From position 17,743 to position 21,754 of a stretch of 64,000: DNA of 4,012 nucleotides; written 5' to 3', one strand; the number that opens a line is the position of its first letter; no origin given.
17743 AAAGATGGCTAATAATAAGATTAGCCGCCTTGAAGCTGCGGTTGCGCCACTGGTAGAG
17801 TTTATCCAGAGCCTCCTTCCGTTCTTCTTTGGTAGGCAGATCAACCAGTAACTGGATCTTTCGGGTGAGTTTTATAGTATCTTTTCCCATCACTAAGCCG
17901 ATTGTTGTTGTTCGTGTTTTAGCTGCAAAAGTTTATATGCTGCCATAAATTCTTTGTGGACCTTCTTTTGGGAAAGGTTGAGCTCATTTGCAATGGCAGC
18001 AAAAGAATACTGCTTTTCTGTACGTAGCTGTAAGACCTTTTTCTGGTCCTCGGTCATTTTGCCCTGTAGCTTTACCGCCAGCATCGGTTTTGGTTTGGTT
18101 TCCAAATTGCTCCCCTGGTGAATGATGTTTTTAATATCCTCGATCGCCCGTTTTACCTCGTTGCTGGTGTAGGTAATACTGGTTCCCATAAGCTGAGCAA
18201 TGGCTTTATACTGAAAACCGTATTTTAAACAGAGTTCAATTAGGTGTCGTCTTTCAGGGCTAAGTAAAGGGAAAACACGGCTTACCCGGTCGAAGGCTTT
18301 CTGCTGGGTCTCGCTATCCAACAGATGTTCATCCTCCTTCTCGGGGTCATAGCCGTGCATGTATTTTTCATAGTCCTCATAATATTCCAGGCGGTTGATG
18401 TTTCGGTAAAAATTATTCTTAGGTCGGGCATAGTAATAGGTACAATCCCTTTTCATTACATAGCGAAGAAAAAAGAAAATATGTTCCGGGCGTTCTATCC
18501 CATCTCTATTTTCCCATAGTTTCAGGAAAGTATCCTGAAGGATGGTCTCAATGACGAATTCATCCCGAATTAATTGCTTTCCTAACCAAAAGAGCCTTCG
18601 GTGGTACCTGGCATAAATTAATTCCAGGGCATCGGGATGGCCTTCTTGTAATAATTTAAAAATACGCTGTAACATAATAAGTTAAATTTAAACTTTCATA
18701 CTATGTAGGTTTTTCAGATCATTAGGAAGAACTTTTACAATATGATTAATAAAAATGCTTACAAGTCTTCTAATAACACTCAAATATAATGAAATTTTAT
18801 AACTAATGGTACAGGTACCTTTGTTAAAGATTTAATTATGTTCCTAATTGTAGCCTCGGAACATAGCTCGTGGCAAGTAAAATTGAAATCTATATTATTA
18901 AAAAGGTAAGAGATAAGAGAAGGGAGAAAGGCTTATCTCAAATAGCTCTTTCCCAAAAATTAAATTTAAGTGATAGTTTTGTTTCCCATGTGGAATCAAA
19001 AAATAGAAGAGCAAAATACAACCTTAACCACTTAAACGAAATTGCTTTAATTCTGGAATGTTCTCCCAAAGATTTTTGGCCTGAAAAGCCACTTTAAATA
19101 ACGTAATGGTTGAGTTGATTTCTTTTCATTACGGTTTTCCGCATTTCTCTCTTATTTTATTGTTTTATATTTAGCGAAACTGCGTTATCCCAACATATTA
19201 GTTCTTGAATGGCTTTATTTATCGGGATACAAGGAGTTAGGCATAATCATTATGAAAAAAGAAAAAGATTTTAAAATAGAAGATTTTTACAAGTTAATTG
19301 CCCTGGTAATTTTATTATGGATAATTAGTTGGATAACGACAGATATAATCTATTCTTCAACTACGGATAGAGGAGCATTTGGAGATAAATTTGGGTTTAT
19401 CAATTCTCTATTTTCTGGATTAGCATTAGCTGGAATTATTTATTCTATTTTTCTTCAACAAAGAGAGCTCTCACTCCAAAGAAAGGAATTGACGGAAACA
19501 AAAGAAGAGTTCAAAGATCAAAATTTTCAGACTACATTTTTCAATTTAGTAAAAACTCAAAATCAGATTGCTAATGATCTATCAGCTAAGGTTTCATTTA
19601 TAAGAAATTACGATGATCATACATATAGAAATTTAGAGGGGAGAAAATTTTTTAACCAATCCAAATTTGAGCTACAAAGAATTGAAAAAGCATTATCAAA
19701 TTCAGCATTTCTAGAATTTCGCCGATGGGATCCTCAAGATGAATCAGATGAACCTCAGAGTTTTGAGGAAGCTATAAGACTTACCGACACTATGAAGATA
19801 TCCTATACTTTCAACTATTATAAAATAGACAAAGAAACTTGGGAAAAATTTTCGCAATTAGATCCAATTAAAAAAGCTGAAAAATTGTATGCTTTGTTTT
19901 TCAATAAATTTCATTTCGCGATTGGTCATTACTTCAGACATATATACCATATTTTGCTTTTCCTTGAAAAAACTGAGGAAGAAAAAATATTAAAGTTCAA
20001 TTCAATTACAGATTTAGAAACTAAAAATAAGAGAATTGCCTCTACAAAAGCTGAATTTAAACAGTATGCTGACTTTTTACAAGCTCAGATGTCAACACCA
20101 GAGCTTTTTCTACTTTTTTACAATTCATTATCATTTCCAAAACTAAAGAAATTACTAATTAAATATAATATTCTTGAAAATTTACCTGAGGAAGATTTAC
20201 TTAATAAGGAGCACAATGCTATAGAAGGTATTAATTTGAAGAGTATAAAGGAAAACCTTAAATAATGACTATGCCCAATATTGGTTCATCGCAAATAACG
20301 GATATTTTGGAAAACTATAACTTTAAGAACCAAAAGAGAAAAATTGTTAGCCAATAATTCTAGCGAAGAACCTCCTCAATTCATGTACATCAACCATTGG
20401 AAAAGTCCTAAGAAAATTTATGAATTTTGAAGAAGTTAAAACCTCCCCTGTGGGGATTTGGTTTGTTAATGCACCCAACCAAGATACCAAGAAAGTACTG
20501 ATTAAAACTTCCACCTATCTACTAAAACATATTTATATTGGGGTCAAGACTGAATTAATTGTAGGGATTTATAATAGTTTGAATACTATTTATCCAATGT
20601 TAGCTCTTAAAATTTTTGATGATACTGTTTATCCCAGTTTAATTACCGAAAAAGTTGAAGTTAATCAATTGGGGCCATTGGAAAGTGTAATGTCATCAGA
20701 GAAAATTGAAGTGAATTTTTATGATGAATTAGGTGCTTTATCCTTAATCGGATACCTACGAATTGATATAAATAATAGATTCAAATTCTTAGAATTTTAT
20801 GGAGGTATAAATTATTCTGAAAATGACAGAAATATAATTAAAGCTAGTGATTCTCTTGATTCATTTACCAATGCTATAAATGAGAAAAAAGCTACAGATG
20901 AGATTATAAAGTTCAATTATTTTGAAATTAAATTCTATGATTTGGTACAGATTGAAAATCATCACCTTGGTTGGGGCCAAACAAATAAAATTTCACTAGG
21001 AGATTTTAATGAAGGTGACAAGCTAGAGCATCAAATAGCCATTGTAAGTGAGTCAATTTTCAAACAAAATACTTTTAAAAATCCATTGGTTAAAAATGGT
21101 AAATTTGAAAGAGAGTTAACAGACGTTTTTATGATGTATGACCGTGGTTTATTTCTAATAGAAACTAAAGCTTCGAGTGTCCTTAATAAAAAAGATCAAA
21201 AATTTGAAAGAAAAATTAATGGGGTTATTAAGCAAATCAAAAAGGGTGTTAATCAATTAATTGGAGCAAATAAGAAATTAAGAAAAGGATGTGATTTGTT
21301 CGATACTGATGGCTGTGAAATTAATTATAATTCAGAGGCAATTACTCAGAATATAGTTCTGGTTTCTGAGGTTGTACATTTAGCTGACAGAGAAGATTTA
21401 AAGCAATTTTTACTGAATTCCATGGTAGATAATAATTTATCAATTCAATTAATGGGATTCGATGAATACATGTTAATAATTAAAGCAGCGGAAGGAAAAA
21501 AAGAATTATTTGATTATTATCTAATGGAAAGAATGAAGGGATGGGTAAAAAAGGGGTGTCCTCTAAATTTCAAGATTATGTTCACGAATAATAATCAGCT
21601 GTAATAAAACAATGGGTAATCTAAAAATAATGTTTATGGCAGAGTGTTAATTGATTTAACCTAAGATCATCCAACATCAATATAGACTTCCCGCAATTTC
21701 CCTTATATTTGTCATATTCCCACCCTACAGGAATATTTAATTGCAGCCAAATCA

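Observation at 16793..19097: RNA-guided transcription system: HTH <> ECF sigma - nuclease-dead Cas12f - guide RNAs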

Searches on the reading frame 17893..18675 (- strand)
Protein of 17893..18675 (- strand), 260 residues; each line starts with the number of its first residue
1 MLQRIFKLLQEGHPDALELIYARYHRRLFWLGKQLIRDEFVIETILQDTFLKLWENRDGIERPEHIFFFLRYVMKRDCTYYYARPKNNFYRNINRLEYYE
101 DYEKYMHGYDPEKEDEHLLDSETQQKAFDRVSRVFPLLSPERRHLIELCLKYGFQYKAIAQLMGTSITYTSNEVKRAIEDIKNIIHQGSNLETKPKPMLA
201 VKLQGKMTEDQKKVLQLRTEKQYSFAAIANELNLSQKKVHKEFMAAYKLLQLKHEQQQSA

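Call 3: search_protein_families(library=pfam, proteins=[window:17893-18675:-], max_evalue=1)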
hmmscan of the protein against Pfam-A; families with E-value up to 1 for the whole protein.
window:17893-18675:- (260 aa): 14 families
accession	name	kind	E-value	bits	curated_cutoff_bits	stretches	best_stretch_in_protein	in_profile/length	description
PF08281.18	Sigma70_r4_2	-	8.5e-11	41.8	25.7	2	206-249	10-53/54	Sigma-70, region 4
PF04545.22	Sigma70_r4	-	5.1e-09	36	24.1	2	206-240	4-38/50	Sigma-70, region 4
PF13936.12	HTH_38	-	2.7e-05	24.2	27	2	138-176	5-43/44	Helix-turn-helix domain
PF13921.12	Myb_DNA-bind_6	-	6e-05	23.6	22.9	2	209-247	4-39/60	Myb-like DNA-binding domain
PF07638.17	Sigma70_ECF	-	0.0002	21.8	21.1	1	205-246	135-175/185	ECF sigma factor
PF04542.20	Sigma70_r2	-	0.0014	18.8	24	1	20-82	1-65/71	Sigma-70 region 2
PF04297.20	UPF0122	-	0.0038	17.9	22.7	1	206-251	17-62/101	Putative helix-turn-helix protein, YlxM / p13 like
PF13384.12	HTH_23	-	0.0049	17.1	24.6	1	141-176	6-40/50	Homeodomain-like domain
PF21476.4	PF0610-like_N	-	0.034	14.8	33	0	3-21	4-22/50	PF0610-like, N-terminal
PF02796.21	HTH_7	-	0.034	14.7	23.8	0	209-236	8-35/45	Helix-turn-helix domain of resolvase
PF03701.19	UPF0181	-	0.048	13.7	23.5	0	248-260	4-16/50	Uncharacterised protein family (UPF0181)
PF00249.37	Myb_DNA-binding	-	0.059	13.9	24.4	1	141-175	8-39/46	Myb-like DNA-binding domain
PF13518.12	HTH_28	-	0.073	13.6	25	0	141-168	1-27/52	Helix-turn-helix domain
PF21291.3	CYNS_N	-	0.16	12.4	27.1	0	212-237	6-31/69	Cyanate hydratase, N-terminal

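Call 4: search_protein_families(library=ncbifam, proteins=[window:17893-18675:-], max_evalue=1)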
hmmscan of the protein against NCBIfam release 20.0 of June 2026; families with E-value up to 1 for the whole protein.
window:17893-18675:- (260 aa): 55 families (the best 25 are shown)
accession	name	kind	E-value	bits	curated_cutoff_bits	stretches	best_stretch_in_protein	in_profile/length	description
TIGR02985.1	Sig70_bacteroi1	subfamily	3.1e-24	86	126.4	2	17-183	3-160/162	RNA polymerase sigma-70 factor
TIGR02937.1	sigma70-ECF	superfamily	2.6e-19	69.4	42.9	2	15-183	1-163/165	sigma-70 family RNA polymerase sigma factor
NF058625.1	sigma_PG0214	equivalog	4.1e-16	59.1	130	2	22-190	11-166/170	GFO_1088 family ECF-type sigma factor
NF009166.1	PRK12513.1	equivalog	1.2e-11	44.6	206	2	9-183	16-184/193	RNA polymerase sigma factor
TIGR02983.1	SigE-fam_strep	subfamily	4.8e-09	36.3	141.55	1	15-182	6-155/162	SigE family RNA polymerase sigma factor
TIGR02950.1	SigM_subfam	subfamily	6.7e-09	35.8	147.95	2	17-184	2-157/159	RNA polymerase sigma factor, SigM family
NF009172.0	PRK12519.1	subfamily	8e-09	35.3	222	1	4-186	18-190/194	RNA polymerase sigma factor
NF010500.0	PRK13919.1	subfamily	1.4e-08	35.1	226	2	128-185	126-183/186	putative RNA polymerase sigma E protein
TIGR02989.1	Sig-70_gvs1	subfamily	2.4e-08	34.1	124.55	2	22-177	8-150/158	RNA polymerase sigma-70 factor, Rhodopirellula/Verrucomicrobium family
NF009189.0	PRK12537.1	equivalog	9.2e-08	31.8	261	1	10-183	18-179/182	RNA polymerase sigma factor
TIGR02984.1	Sig-70_plancto1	subfamily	9.8e-08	31.8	183.75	2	206-250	140-184/189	RNA polymerase sigma-70 factor, Planctomycetaceae-specific subfamily 1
TIGR02959.1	SigZ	equivalog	5.9e-07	29.5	168.65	1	24-193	4-156/170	RNA polymerase sigma factor SigZ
NF004113.0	PRK05602.1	equivalog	8.1e-07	28.8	208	1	9-186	39-202/211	RNA polymerase sigma factor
NF007215.0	PRK09637.1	equivalog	9e-07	29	212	1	17-196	3-165/181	RNA polymerase sigma factor SigZ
TIGR02939.1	RpoE_Sigma70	equivalog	1.1e-06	28.8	236.15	1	5-185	10-186/190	RNA polymerase sigma factor RpoE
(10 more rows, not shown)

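Call 13: search_solved_structures(query=window:17893-18675:-, max_evalue=0.001, show_alignments=1)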
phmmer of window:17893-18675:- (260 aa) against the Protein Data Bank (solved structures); distinct sequences matched with E-value up to 0.001: 1.
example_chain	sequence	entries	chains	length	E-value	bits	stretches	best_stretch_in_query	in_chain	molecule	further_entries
9n9q_C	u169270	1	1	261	5.4e-90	304.7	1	1-257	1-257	RpoE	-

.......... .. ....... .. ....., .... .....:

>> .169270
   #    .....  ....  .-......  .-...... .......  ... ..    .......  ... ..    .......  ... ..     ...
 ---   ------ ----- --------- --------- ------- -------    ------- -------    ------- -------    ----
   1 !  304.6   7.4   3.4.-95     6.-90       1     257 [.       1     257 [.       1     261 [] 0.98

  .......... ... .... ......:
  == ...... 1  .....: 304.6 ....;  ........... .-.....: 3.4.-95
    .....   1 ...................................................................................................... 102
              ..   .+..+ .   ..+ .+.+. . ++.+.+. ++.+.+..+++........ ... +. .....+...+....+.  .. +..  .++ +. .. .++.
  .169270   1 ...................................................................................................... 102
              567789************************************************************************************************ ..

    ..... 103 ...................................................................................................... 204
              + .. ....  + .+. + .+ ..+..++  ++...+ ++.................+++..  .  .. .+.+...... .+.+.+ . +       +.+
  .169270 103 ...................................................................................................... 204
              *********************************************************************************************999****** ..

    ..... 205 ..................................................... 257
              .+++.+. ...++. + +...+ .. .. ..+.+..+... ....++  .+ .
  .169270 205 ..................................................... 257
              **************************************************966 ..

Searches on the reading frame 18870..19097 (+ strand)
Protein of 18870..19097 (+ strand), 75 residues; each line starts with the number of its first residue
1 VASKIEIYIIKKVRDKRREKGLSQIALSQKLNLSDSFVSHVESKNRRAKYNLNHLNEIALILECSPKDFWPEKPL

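Call 3: search_protein_families(library=pfam, proteins=[window:18870-19097:+], max_evalue=1)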
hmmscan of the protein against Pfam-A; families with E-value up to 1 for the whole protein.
window:18870-19097:+ (75 aa): 7 families
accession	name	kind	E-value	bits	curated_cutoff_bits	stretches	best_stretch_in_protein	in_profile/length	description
PF01381.28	HTH_3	-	2.9e-06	27.6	23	1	13-68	1-54/55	Helix-turn-helix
PF13443.12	HTH_26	-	2.3e-05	25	22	1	17-69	6-57/63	Cro/C1-type HTH DNA-binding domain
PF13560.12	HTH_31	-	0.0074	17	27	1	14-48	7-42/64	Helix-turn-helix domain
PF13693.12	HTH_35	-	0.027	14.9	25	1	18-72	12-61/75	Winged helix-turn-helix DNA-binding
PF12844.13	HTH_19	-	0.034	14.5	30.2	1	11-67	2-56/64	Helix-turn-helix domain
PF13413.12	HTH_25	-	0.061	13.6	24.6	1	14-44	3-33/62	Helix-turn-helix domain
PF05674.17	DUF816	-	0.071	13.4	24.6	1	7-69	60-121/176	Baculovirus protein of unknown function (DUF816)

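Call 4: search_protein_families(library=ncbifam, proteins=[window:18870-19097:+], max_evalue=1)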
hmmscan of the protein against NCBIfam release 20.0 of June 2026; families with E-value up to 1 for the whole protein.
window:18870-19097:+ (75 aa): 9 families
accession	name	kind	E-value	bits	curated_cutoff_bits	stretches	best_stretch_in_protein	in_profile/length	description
TIGR03070.1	couple_hipB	subfamily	5.4e-06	26.3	71.65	1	12-57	6-49/58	type II toxin-antitoxin system Y4mF family antitoxin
NF038139.1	Reg_Aceta_RamB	equivalog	5.4e-06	25.3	700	1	8-47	2-41/465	acetate metabolism transcriptional regulator RamB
NF007257.0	PRK09706.1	subfamily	0.00015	21.6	101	1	9-66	6-61/135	transcriptional repressor DicA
NF006015.0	PRK08154.1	subfamily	0.0019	17.4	204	1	11-69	33-89/314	anaerobic benzoate catabolism transcriptional regulator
TIGR00270.2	TIGR00270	equivalog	0.0048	16.7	110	1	11-45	78-112/159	multiprotein bridging factor aMBF1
NF047948.1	male_kill_WMK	equivalog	0.019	14.4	300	1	8-71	162-223/300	WO male-killing family protein Wmk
NF041951.1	phage_RstR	subfamily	0.024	14.9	80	1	11-65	5-57/108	RstR family transcriptional repressor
NF010465.0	PRK13890.1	equivalog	0.08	13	96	1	17-64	14-59/121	conjugal transfer protein TrbA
TIGR02612.1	mob_myst_A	hypoth_equivalog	0.1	12.4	122.6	1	13-65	30-82/150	mobile mystery protein A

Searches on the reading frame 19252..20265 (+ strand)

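Call 3: search_protein_families(library=pfam, proteins=[window:19252-20265:+], max_evalue=1)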
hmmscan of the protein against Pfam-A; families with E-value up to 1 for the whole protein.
window:19252-20265:+ (337 aa): 3 families
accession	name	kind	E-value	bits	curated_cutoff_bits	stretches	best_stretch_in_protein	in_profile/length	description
PF16872.10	putAbiC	-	3.6e-14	53.5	22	1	223-315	5-79/80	Putative phage abortive infection protein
PF19560.4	DUF6082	-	0.0029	17.6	26.7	1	43-82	4-33/163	Family of unknown function (DUF6082)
PF05801.16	VP2_lagovir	-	0.18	12.4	25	1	55-151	7-101/113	Lagovirus minor capsid protein VP2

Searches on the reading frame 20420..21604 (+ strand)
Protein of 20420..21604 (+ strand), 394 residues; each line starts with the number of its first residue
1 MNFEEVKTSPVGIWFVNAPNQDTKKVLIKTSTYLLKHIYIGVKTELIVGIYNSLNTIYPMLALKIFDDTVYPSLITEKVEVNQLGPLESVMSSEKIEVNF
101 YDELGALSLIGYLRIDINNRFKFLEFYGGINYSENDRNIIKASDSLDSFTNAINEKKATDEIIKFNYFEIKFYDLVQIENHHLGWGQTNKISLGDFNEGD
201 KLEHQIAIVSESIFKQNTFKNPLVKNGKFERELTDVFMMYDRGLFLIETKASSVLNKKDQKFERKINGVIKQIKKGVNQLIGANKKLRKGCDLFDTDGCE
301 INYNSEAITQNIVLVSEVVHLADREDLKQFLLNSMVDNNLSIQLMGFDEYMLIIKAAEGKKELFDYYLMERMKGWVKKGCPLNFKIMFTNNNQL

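Call 3: search_protein_families(library=pfam, proteins=[window:20420-21604:+], max_evalue=1)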
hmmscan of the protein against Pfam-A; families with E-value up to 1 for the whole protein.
window:20420-21604:+ (394 aa): 2 families
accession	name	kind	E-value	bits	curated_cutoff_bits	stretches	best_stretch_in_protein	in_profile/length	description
PF08378.17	NERD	-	0.053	14.5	22.1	1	211-288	14-92/111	Nuclease-related domain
PF24297.1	DUF7481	-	0.2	10.6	26.1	1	165-209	280-324/425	Family of unknown function (DUF7481)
